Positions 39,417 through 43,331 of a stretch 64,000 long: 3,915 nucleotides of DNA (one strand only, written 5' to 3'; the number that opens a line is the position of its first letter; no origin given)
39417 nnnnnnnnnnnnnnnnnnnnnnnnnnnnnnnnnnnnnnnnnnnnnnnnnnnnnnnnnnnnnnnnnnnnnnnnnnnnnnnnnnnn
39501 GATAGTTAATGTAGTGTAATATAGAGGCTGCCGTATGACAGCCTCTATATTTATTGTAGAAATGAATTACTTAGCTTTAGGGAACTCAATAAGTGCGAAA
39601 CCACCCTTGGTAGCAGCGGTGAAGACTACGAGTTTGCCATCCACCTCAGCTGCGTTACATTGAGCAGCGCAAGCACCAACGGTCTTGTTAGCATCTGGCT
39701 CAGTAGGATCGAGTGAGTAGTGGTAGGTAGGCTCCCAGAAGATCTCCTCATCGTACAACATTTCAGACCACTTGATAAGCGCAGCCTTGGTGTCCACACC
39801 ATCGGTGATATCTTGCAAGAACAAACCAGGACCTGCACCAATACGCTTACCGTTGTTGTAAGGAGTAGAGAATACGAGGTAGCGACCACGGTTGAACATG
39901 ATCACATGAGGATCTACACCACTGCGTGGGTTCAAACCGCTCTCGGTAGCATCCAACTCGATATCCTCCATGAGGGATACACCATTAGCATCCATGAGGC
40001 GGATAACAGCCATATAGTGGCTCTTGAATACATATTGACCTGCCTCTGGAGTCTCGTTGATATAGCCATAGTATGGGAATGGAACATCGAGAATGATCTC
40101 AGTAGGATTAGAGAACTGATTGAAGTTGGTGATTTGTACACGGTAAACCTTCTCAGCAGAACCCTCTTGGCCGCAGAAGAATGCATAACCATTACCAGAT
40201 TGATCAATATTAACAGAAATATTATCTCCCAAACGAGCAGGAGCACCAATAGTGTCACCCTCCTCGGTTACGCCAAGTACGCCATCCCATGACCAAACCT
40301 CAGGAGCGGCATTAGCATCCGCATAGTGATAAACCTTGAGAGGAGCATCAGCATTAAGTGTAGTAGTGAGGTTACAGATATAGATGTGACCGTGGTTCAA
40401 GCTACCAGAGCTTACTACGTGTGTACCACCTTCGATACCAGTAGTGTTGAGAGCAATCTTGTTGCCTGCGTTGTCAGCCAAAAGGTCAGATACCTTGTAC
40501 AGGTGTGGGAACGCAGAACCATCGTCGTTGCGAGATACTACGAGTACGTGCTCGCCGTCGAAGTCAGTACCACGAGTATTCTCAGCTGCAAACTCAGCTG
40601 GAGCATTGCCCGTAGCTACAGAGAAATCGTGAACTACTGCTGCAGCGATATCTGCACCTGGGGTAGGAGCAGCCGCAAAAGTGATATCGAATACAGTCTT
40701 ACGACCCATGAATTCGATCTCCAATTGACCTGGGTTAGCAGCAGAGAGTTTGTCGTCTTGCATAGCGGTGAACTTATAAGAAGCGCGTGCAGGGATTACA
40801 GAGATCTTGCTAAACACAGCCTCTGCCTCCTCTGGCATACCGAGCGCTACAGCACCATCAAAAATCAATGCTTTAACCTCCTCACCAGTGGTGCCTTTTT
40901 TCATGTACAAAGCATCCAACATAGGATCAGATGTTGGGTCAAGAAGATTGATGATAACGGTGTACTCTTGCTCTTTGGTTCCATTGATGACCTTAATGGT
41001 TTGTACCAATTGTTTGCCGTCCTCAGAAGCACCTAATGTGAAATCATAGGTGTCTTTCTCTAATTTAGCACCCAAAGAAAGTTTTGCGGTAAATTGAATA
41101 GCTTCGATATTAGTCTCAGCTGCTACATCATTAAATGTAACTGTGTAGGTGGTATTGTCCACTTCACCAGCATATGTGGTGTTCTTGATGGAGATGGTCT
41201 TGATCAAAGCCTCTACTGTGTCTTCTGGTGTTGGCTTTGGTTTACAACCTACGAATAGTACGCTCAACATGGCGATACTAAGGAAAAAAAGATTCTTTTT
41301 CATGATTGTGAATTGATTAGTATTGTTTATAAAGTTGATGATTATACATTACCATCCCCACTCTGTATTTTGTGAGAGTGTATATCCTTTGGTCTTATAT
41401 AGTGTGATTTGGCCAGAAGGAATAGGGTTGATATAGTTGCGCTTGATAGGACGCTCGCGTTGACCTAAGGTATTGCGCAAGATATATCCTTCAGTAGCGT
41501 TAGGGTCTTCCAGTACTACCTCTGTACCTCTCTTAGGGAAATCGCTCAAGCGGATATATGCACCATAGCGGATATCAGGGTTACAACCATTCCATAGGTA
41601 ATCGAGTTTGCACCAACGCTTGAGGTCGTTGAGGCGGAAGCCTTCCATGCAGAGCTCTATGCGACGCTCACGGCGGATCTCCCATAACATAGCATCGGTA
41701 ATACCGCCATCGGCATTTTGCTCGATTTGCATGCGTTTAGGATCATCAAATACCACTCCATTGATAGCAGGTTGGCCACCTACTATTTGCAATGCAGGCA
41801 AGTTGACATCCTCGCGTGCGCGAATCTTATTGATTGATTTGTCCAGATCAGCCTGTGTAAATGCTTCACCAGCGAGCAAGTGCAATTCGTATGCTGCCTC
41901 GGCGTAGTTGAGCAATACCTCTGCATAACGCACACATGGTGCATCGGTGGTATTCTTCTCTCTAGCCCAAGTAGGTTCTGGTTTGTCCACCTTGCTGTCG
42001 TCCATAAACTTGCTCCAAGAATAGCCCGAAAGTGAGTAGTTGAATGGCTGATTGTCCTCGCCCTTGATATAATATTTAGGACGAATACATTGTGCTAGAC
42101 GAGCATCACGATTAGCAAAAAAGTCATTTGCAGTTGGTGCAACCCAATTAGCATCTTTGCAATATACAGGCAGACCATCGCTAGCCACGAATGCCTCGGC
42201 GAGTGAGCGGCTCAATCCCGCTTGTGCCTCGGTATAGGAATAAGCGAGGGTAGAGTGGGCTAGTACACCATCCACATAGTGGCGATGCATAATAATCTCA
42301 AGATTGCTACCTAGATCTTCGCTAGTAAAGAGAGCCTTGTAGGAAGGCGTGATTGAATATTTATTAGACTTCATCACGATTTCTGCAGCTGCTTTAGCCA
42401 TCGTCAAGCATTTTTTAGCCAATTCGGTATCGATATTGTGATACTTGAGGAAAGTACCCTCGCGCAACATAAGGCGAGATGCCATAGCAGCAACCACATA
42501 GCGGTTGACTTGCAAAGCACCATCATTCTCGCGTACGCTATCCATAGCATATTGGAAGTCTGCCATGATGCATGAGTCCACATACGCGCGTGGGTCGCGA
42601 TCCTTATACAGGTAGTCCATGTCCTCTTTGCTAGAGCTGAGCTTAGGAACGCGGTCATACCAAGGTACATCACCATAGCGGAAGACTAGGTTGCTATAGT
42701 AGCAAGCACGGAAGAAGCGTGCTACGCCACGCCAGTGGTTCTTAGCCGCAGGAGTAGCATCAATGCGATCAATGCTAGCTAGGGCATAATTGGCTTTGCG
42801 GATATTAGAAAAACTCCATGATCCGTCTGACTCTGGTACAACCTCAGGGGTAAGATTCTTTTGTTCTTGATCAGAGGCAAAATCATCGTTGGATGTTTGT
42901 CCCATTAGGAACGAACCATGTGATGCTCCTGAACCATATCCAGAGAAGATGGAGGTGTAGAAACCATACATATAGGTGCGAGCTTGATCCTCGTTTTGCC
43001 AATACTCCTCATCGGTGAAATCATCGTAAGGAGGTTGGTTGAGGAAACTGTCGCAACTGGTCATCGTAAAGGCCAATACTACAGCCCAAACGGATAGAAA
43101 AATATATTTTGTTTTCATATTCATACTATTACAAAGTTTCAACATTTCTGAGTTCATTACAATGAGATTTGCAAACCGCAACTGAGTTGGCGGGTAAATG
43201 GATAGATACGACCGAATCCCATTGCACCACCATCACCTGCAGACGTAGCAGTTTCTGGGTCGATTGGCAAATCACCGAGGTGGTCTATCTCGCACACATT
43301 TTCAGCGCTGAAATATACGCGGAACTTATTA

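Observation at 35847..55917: SusC/SusD locus whose whole enzyme set points at bacterial peptidoglycan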

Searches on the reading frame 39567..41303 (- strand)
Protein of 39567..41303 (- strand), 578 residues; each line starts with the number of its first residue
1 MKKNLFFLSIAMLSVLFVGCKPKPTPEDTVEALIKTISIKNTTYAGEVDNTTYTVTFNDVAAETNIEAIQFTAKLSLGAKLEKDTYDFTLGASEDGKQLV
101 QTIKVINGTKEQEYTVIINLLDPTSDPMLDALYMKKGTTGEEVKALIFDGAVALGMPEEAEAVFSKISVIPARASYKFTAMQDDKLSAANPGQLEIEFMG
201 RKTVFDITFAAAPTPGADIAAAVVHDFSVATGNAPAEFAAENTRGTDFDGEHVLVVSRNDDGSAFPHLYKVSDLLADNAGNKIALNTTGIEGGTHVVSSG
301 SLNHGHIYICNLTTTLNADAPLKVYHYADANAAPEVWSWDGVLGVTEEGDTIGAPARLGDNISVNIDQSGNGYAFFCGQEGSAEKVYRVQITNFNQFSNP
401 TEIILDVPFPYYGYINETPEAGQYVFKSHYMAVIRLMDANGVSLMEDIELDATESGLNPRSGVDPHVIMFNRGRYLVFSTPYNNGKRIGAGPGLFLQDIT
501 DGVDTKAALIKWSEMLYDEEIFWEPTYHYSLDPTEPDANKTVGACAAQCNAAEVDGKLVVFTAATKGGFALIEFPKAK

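Call 3: search_protein_families(library=pfam, proteins=[window:39567-41303:-], max_evalue=0.01)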
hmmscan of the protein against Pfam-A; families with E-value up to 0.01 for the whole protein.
window:39567-41303:- (578 aa): 1 family
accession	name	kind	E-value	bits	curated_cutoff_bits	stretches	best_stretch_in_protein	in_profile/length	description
PF15416.12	DUF4623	-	1.8e-61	208.5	28.9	2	213-576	109-449/450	Domain of unknown function (DUF4623)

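Call 5: search_protein_families(library=ncbifam, proteins=[window:39567-41303:-], max_evalue=0.001)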
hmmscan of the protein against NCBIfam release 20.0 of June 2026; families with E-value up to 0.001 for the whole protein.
window:39567-41303:- (578 aa): 0 families

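Call 49: search_protein_families(library=ncbifam, proteins=[window:39567-41303:-], max_evalue=10)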
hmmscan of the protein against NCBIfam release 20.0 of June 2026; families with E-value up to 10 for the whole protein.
window:39567-41303:- (578 aa): 1 family
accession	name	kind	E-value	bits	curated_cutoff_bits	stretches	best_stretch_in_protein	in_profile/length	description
NF050142.1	PG1828_fam_lipo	equivalog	0.03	15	50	1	1-33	1-33/59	PG1828 family lipoprotein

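Call 51: search_solved_structures(query=window:39567-41303:-, max_evalue=1)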
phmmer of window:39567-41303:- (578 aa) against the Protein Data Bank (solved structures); distinct sequences matched with E-value up to 1: 3.
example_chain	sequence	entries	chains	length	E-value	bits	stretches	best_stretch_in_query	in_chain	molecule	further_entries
4ftd_A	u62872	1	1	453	7.4e-34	120.5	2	212-575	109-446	Uncharacterized protein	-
6gy4_A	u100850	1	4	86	0.5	12.1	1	57-110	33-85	Protein bicaudal C homolog 1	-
6i9q_A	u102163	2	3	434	0.54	12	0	99-148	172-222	4F2 cell-surface antigen heavy chain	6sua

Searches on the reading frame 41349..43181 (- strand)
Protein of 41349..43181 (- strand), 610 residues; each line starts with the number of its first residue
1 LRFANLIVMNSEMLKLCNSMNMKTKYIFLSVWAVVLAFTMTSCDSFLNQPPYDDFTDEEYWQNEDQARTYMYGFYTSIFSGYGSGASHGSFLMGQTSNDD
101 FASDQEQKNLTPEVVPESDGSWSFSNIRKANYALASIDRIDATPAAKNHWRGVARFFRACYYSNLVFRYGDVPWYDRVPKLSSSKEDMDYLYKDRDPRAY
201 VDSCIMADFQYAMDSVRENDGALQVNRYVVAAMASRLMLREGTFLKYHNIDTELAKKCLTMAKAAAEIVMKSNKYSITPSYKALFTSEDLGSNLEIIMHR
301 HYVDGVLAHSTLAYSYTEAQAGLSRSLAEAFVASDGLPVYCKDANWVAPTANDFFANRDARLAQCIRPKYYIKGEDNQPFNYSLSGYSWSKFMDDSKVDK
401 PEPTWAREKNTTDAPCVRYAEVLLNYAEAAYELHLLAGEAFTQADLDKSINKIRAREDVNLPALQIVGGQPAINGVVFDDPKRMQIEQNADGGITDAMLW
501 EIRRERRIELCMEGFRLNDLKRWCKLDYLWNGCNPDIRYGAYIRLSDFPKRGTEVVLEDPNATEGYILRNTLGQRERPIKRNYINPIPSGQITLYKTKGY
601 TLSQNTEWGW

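Call 3: search_protein_families(library=pfam, proteins=[window:41349-43181:-], max_evalue=0.01)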
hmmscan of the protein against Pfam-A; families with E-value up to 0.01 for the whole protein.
window:41349-43181:- (610 aa): 2 families
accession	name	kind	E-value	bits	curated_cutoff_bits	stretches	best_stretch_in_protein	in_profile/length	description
PF07980.17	SusD_RagB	-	8.9e-31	108.1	23.1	1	322-608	44-297/297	SusD family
PF14322.12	SusD-like_3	-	3.1e-08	34.5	27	1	122-239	80-191/191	Starch-binding associating with outer membrane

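Call 5: search_protein_families(library=ncbifam, proteins=[window:41349-43181:-], max_evalue=0.001)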
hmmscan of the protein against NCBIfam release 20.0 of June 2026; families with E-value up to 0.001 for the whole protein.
window:41349-43181:- (610 aa): 1 family
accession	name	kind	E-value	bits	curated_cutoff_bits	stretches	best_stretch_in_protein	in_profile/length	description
NF033071.0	SusD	exception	1.6e-06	26.7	725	0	386-458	413-476/558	starch-binding outer membrane lipoprotein SusD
